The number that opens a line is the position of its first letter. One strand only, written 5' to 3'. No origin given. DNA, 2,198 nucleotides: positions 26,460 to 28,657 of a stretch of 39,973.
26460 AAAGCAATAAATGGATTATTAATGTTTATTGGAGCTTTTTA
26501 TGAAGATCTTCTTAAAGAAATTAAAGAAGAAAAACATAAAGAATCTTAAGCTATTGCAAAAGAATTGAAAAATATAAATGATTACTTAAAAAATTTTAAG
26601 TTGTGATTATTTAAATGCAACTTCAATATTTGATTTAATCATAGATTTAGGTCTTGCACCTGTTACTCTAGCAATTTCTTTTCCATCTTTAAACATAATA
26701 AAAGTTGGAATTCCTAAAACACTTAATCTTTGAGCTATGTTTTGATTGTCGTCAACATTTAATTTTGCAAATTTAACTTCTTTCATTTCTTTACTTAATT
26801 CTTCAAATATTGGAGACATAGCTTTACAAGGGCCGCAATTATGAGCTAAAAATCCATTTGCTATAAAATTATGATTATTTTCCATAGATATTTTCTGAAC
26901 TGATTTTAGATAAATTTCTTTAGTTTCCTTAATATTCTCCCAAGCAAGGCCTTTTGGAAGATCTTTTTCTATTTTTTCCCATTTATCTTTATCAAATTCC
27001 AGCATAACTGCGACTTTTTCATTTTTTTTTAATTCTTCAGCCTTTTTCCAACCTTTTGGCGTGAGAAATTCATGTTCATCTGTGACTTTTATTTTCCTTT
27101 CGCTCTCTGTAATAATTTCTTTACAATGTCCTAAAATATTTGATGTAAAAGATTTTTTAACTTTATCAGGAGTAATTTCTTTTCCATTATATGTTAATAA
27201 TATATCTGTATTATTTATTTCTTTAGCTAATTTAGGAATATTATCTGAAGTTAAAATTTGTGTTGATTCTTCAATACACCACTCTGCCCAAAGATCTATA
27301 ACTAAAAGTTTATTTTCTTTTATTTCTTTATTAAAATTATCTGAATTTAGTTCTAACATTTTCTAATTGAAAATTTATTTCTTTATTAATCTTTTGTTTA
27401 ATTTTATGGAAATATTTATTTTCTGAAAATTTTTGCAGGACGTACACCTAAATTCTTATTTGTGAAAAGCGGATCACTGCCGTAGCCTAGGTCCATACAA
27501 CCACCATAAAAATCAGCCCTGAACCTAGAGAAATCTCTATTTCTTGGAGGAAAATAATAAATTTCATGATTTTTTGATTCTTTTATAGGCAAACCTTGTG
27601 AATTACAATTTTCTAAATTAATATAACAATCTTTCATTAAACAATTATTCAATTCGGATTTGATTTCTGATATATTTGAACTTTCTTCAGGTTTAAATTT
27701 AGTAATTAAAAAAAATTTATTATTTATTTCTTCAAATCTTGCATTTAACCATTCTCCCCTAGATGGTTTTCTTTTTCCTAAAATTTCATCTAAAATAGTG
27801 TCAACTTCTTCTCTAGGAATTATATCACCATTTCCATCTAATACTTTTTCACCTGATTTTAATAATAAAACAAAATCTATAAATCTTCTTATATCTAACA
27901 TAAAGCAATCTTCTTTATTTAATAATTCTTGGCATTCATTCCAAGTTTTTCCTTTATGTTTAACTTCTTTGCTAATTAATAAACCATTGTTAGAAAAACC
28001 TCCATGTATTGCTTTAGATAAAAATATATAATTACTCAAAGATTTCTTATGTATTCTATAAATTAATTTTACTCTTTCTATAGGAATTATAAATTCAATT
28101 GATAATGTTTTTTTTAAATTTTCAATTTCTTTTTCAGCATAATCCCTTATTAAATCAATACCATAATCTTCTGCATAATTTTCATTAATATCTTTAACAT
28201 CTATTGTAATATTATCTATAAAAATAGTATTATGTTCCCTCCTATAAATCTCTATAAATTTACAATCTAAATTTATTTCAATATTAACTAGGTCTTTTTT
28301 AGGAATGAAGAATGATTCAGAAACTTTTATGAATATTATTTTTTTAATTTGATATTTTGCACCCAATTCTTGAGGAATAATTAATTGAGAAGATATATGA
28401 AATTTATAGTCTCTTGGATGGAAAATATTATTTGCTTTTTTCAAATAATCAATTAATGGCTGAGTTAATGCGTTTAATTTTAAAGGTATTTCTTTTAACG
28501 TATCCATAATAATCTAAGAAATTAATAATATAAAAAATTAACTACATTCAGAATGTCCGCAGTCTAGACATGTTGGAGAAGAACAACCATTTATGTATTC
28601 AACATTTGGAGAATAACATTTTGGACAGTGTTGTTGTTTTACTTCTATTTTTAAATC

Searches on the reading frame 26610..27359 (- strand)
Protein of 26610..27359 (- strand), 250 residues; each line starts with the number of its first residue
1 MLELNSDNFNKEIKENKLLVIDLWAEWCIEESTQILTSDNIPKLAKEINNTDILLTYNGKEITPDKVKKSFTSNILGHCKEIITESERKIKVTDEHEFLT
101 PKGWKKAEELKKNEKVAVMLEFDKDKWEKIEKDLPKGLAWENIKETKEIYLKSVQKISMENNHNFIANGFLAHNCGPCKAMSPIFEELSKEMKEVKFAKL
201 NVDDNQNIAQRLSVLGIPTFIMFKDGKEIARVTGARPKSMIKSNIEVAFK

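Call 110: search_protein_families(library=pfam, proteins=[window:26610-27359:-], max_evalue=0.001)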
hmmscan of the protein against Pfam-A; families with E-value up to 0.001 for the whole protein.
window:26610-27359:- (250 aa): 7 families
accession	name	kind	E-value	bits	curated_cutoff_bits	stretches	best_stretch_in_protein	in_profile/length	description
PF00085.26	Thioredoxin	-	7.9e-30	103.4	23.5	2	163-246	18-102/103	Thioredoxin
PF14890.11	Intein_splicing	-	7.5e-15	55.5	35.8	1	48-174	19-155/155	Intein splicing domain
PF13098.12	Thioredoxin_2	-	1.3e-05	25.9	27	1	170-241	12-100/104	Thioredoxin-like domain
PF04756.19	OST3_OST6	-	1.7e-05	24.8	27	1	172-227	43-106/294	OST3 / OST6 family, transporter family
PF14595.12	Thioredoxin_9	-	4.3e-05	23.8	25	1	172-242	50-123/129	Thioredoxin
PF13905.12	Thioredoxin_8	-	0.00063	20.5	27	0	170-206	8-47/94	Thioredoxin-like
PF08534.16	Redoxin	-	0.00094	19.4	26.6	0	162-236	28-105/148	Redoxin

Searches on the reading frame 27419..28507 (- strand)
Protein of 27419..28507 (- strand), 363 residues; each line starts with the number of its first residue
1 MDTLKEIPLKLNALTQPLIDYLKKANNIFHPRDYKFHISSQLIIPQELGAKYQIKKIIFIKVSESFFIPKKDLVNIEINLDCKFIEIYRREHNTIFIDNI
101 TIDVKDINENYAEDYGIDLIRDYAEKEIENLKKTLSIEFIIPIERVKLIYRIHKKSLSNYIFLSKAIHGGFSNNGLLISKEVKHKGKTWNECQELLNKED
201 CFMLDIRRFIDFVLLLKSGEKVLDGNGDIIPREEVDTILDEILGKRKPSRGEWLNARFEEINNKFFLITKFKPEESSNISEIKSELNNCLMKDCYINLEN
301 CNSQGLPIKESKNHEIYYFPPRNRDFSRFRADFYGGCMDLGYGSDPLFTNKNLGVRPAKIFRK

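Call 44: search_protein_families(library=ncbifam, proteins=[window:27419-28507:-], max_evalue=0.01)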
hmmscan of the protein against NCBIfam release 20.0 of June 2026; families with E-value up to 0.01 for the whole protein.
window:27419-28507:- (363 aa): 0 families

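Call 103: search_protein_representatives(protein=window:27419-28507:-)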
Query: 363 residues. Proteins with E-value up to 0.001 (for the whole library): 532; up to 1e-10: 209; up to 1e-30: 6. The best 150 are listed.
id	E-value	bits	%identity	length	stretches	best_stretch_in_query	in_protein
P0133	2.3e-211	717.4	91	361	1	1-363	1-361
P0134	1.1e-38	149.4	40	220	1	152-363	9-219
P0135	1.0e-35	139.6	39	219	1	154-362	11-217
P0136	1.6e-32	129.1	39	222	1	151-362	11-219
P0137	1.4e-31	125.9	36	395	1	101-363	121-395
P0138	9.6e-31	123.2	35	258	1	155-358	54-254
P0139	3.4e-30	121.4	40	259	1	158-358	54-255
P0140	1.1e-29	119.8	40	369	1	106-361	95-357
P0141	1.2e-28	116.3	39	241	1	174-359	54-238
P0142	6.9e-28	113.8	44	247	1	175-356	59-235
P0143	5.6e-27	110.8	44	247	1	172-361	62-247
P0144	8.3e-27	110.3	38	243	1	144-361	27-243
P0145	1.2e-26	109.8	34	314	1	137-360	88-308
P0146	2.5e-26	108.7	44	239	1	159-362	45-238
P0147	3.3e-26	108.3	40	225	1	150-363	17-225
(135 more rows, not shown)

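Call 105: find_encoding_contigs(protein=P0133, flank=10000, max_places=3)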
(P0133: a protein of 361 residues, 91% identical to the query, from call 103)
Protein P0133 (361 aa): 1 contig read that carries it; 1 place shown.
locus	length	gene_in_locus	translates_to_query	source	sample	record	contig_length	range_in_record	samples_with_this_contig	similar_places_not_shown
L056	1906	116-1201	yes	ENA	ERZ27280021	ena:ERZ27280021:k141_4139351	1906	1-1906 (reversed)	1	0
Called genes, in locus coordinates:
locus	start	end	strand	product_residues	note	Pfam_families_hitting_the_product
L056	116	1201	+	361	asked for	-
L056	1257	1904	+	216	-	?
